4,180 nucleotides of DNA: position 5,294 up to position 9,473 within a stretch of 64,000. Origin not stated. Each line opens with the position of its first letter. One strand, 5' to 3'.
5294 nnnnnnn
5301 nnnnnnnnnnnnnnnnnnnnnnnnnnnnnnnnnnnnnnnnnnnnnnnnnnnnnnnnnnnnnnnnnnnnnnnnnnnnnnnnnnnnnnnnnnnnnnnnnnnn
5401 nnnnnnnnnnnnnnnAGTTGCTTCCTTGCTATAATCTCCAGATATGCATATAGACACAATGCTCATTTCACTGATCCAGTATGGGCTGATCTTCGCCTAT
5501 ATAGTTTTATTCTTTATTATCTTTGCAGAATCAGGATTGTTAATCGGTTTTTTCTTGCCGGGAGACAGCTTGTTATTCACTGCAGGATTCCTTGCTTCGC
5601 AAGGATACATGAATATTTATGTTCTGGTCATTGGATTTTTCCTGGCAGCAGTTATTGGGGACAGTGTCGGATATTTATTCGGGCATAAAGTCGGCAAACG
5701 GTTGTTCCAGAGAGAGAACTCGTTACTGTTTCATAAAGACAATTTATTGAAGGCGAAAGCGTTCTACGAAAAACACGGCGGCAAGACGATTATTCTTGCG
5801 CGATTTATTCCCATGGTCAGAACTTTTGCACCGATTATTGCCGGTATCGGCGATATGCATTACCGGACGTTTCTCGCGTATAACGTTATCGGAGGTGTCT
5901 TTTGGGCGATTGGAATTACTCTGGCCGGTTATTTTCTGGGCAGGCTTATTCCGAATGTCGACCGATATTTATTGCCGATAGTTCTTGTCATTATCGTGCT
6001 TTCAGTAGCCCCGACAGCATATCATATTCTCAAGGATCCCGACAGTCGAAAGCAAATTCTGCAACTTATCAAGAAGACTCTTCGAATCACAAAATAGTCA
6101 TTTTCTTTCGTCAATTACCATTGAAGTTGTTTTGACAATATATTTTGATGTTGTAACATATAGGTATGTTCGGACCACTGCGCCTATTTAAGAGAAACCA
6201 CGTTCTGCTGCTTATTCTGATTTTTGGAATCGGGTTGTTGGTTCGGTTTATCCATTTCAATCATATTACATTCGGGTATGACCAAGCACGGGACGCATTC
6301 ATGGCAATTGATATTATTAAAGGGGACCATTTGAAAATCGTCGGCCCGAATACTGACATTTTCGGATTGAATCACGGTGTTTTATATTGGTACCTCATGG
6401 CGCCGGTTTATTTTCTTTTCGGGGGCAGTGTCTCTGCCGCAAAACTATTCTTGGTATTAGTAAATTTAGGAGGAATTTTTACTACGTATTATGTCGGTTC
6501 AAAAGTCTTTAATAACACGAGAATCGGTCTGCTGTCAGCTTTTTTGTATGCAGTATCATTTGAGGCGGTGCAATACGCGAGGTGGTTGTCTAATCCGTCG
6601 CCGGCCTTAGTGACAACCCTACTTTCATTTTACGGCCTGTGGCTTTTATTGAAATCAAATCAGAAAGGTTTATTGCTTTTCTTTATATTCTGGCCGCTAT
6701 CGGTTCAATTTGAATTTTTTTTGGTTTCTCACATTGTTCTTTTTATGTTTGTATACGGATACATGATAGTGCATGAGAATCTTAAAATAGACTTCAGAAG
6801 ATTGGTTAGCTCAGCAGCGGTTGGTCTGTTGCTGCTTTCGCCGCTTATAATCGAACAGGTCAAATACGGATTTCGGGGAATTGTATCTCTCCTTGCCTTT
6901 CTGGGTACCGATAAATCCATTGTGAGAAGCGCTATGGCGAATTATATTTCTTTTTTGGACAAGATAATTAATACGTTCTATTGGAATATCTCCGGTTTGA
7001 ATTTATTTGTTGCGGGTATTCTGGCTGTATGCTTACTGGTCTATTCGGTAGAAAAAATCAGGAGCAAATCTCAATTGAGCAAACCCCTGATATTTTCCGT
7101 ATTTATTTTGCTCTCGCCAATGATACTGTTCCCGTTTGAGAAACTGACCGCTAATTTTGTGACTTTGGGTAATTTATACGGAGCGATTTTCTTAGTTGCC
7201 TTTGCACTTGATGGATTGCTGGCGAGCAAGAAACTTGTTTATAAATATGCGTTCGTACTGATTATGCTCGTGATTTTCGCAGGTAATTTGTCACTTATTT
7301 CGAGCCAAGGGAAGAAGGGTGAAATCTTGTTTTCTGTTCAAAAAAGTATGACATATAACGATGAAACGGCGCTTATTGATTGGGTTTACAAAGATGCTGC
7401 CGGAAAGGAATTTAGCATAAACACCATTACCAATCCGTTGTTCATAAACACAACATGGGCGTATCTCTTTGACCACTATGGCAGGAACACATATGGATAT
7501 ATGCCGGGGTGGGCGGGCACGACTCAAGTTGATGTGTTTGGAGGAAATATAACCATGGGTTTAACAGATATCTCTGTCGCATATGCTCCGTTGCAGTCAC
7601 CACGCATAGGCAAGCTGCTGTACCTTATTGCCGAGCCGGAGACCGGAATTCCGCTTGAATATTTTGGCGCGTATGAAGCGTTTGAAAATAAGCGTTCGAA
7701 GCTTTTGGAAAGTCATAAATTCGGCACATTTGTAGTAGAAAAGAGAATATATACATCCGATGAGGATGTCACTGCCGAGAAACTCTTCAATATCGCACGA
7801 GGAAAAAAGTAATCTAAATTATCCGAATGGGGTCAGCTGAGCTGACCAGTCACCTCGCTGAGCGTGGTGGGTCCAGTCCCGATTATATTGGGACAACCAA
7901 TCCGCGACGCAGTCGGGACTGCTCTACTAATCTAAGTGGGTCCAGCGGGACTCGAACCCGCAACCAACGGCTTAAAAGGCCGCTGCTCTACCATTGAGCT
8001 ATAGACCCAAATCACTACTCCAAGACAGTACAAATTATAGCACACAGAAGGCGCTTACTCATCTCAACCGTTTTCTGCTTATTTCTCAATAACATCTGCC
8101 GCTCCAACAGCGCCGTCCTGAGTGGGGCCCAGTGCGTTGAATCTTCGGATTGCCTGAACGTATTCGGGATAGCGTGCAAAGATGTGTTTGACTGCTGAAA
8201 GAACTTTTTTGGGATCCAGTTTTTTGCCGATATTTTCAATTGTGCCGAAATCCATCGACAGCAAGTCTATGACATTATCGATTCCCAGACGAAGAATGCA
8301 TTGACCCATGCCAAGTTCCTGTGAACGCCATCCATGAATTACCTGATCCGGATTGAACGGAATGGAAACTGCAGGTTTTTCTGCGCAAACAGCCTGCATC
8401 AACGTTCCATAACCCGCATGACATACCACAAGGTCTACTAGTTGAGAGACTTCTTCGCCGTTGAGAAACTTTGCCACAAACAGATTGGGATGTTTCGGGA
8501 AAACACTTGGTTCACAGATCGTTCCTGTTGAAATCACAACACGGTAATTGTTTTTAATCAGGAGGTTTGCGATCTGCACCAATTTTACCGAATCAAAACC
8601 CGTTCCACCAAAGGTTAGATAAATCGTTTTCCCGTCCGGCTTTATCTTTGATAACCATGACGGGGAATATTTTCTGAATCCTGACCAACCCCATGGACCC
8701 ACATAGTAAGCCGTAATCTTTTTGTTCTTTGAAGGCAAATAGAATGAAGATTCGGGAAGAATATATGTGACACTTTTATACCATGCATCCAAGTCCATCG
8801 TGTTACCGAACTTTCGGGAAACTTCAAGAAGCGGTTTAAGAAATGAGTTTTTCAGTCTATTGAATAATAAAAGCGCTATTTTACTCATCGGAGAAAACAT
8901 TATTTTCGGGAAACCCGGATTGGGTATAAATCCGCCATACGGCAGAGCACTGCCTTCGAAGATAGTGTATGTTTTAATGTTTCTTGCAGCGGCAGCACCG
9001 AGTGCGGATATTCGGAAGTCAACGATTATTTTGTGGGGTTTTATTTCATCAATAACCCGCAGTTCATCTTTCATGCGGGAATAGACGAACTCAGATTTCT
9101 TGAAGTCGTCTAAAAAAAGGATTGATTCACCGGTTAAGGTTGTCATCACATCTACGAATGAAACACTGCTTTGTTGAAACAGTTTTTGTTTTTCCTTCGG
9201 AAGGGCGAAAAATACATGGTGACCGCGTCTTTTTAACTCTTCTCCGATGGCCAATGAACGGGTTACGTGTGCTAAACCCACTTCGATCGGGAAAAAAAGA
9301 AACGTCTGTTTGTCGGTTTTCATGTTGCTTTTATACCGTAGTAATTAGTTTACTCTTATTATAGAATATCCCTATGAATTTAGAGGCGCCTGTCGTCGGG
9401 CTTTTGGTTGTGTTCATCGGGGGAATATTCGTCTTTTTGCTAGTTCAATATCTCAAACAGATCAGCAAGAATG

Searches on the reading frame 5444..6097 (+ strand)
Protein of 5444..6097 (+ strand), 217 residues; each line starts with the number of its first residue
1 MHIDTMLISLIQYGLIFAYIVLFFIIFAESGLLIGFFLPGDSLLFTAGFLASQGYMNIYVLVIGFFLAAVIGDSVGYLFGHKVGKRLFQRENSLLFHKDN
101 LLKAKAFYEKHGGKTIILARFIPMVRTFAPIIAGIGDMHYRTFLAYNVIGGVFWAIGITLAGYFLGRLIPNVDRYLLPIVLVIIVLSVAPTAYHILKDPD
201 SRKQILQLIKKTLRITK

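Call 19: search_protein_families(library=pfam, proteins=[window:5444-6097:+], max_evalue=0.001)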
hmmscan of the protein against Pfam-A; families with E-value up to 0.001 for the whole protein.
window:5444-6097:+ (217 aa): 1 family
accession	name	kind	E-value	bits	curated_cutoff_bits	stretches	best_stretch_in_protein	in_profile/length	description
PF09335.16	VTT_dom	-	4e-20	72.9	33.9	1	38-163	1-122/123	VTT domain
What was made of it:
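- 5444..6097 (+): DedA-family (VTT domain) protein 69 bp upstream of A. Possible polyprenyl-phosphate recycling partner. Pfam VTT_dom (call 19).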

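Call 68: search_protein_families(library=ncbifam, proteins=[window:5444-6097:+], max_evalue=0.001)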
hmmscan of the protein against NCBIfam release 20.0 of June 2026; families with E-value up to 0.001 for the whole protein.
window:5444-6097:+ (217 aa): 3 families
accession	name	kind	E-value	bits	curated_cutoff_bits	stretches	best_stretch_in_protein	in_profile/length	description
NF008102.0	PRK10847.1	equivalog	3.8e-57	193.6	236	1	1-198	12-210/219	DedA family protein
NF052604.1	UndecprPTUtpABac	equivalog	4.1e-15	56.4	250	1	31-198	19-191/198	undecaprenyl phosphate transporter UptA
NF052605.1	UndecprPTUptAStph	equivalog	2.7e-11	43.8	300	1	16-194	11-194/197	undecaprenyl phosphate transporter UptA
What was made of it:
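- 5444..6097 (+): NCBIfam DedA 193.6 bits, below the 236 cut-off; UptA models 56 and 44 bits, also below cut-off (call 68).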

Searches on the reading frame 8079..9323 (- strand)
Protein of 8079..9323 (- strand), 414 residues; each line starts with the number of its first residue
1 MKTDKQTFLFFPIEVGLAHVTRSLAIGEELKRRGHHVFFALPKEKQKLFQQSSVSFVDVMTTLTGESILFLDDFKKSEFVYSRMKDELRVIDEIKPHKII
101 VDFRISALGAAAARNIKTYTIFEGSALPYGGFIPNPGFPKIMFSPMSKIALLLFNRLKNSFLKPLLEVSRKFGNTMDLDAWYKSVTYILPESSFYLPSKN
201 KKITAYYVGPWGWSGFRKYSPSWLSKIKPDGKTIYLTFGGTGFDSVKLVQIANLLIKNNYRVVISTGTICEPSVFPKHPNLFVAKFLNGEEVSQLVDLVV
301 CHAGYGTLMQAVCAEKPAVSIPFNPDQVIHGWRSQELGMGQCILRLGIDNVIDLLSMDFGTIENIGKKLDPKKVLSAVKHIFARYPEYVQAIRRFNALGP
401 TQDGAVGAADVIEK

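Call 19: search_protein_families(library=pfam, proteins=[window:8079-9323:-], max_evalue=0.001)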
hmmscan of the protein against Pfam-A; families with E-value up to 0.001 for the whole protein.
window:8079-9323:- (414 aa): 2 families
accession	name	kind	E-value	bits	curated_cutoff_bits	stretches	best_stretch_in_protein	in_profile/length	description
PF04101.22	Glyco_tran_28_C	-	2.6e-06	28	22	1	234-324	2-100/166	Glycosyltransferase family 28 C-terminal domain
PF03033.26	Glyco_transf_28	-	0.00054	20.5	26.2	0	19-118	11-114/139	Glycosyltransferase family 28 N-terminal domain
